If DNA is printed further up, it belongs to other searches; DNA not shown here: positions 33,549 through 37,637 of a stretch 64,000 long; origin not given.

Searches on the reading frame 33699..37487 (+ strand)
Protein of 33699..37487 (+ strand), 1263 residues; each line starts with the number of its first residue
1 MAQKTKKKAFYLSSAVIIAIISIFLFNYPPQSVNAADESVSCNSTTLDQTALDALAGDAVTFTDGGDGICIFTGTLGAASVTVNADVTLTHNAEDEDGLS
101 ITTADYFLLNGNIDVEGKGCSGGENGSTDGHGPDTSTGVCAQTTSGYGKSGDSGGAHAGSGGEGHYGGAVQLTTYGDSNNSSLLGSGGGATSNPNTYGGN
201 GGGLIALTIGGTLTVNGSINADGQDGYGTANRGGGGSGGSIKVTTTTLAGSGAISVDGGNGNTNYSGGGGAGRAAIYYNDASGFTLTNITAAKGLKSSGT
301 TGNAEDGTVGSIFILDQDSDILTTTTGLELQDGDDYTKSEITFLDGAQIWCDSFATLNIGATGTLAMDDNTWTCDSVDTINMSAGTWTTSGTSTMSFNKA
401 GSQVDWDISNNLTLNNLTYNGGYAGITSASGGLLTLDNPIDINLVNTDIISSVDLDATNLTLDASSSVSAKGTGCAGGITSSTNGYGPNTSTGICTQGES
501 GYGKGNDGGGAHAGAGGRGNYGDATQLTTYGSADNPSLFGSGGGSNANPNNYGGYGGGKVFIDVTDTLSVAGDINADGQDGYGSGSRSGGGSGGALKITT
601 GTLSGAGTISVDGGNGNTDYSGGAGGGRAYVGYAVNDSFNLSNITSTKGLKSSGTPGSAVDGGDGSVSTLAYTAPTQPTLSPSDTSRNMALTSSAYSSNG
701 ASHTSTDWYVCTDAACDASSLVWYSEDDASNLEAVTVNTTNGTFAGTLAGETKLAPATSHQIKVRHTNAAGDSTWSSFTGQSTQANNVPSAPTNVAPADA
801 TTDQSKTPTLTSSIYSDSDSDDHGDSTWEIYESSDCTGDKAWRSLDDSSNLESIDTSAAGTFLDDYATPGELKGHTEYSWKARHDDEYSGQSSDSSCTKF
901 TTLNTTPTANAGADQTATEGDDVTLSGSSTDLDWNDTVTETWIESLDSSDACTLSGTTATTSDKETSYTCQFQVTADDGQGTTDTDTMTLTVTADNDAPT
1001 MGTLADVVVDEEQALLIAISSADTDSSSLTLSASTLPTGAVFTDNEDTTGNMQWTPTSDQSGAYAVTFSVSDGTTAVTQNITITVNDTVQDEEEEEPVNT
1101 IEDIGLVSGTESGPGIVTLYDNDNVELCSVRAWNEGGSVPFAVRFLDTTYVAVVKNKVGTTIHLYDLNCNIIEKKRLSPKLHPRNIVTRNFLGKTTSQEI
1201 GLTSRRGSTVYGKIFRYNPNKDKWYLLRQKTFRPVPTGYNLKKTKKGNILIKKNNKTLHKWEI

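Call 12: search_protein_families(library=pfam, proteins=[window:33699-37487:+], max_evalue=0.1)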
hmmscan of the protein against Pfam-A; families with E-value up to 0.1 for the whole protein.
window:33699-37487:+ (1263 aa): 5 families
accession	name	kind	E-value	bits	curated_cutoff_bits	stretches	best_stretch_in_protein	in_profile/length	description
PF17963.7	Big_9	-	4.6e-08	34.3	23.6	2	996-1084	1-89/89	Bacterial Ig domain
PF05345.18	He_PIG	-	8.1e-07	29.8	24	1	1001-1086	4-96/96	Putative Ig domain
PF17892.7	Cadherin_5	-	1e-05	25.7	26.5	1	996-1085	2-97/98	Cadherin-like domain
PF18911.6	PKD_4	-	0.012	16.1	27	1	904-989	1-84/85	PKD domain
PF24489.1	Ig_J_second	-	0.022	15.2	27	1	723-785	33-96/105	Tip attachment protein J second Ig-like domain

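Call 13: search_protein_families(library=ncbifam, proteins=[window:33699-37487:+], max_evalue=0.1)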
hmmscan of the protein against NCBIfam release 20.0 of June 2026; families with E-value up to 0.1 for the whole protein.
window:33699-37487:+ (1263 aa): 3 families
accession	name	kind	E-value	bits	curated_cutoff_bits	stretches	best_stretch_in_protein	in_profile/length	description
NF038112.1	myxo_dep_M36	subfamily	5.2e-10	37.1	1500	1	782-1093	1279-1571/1604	myxosortase-dependent M36 family metallopeptidase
NF012211.1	tand_rpt_95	domain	7.5e-08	32.2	90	2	1012-1087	5-86/98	tandem-95 repeat protein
NF047640.1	gliding_AgmC_N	equivalog_domain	0.0003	19.9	275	1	479-628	233-391/412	adventurous gliding motility protein AgmC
